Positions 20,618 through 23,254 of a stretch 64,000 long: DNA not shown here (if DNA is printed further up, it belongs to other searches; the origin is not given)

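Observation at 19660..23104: Carbamate kinase followed by a fused COG2403-like P-loop NTPase/ornithine-type carbamoyltransferase, with no arginine deiminase nearby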

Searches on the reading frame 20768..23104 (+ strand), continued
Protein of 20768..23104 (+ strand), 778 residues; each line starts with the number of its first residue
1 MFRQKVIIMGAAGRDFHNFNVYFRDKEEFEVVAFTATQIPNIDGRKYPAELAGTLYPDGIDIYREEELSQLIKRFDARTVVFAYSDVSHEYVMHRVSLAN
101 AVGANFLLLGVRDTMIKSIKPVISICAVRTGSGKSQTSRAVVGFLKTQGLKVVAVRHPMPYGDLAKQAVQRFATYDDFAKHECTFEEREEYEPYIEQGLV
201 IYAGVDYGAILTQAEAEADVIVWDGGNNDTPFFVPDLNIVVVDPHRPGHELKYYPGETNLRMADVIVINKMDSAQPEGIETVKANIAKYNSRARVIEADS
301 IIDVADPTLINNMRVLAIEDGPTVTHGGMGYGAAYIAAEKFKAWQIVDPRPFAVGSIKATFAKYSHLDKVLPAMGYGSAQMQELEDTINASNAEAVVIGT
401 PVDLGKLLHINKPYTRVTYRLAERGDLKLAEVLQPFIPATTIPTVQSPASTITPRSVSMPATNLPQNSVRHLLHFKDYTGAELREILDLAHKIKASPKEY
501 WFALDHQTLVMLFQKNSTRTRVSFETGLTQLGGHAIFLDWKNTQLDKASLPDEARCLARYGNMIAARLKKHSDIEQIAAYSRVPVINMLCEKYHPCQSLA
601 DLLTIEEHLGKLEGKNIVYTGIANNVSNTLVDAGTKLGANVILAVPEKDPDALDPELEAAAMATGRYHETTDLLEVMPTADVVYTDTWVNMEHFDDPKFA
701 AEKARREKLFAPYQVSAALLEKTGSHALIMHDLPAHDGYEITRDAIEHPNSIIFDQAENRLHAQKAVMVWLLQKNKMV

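Call 77: find_encoding_contigs(protein=P0247, flank=6000, max_places=2)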
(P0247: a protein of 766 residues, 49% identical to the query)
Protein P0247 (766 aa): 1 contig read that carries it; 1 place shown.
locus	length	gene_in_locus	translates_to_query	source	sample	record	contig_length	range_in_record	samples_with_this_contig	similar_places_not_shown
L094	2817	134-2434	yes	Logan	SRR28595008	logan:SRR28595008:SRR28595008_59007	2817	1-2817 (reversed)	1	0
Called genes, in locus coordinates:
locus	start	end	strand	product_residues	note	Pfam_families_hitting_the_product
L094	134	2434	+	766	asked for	PF00696:AA_kinase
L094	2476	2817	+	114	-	?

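Call 79: predict_structure(alignment_id=A3)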
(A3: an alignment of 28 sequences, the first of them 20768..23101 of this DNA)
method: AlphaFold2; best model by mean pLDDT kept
length: 778 residues; sequences in the alignment: 28
mean_pLDDT: 88.3   pTM: 0.57
mean pLDDT of the five models: 88.3, 88.0, 86.1, 83.5, 82.6
residues with pLDDT >= 90: 502; 70-90: 223; 50-70: 23; < 50: 30
segments of 3 or more residues with pLDDT < 50: 440-467
pLDDT, mean of each block of 10 residues (from residue 1): 88 84 93 88 88 92 95 97 78 91 90 89 90 88 92 85 84 89 79 86 91 95 84 93 88 74 94 92 95 96 94 94 53 86 95 90 83 78 94 95 88 93 94 78 33 31 53 95 98 96 96 85 95 92 79 91 95 95 96 95 97 97 94 98 96 93 96 97 87 80 90 95 97 82 96 93 98 91
secondary structure, 60 per line:
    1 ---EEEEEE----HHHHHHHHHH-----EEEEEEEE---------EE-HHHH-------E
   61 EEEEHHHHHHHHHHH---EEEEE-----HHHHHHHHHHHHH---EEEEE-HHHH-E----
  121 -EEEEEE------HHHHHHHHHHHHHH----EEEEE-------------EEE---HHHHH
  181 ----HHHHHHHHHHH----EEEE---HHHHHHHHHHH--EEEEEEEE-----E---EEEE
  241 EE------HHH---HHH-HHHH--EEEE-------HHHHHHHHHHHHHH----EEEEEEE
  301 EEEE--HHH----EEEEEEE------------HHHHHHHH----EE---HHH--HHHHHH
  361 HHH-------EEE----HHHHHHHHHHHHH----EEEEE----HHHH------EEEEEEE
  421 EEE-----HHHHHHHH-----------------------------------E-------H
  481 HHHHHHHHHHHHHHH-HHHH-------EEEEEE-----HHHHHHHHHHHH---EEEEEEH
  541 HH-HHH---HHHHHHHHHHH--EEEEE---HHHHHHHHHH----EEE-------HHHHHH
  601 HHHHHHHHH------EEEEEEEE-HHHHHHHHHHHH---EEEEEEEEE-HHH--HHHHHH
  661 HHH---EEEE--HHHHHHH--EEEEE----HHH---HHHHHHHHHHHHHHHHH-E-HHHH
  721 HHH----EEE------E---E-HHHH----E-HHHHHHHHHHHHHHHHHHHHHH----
elements in order (helices of 4 or more, strands of 3 or more residues): E4-9 H14-23 E29-36 H49-52 E60-64 H65-75 E79-83 H89-101 E105-109 H111-114 E122-127 H134-147 E152-156 E170-172 H176-180 H185-195 E200-203 H207-217 E220-227 E237-242 H259-262 E265-268 H276-289 E294-304 E314-320 H333-340 H355-363 E371-373 H378-390 E395-399 H404-407 E414-423 H429-436 H480-495 H497-500 E508-513 H519-530 E534-539 H550-560 E563-567 H571-580 E585-587 H595-609 E616-623 H625-636 E640-648 H655-663 E667-670 H673-679 E682-686 H697-713 H717-723 E728-730 H743-746 H753-774
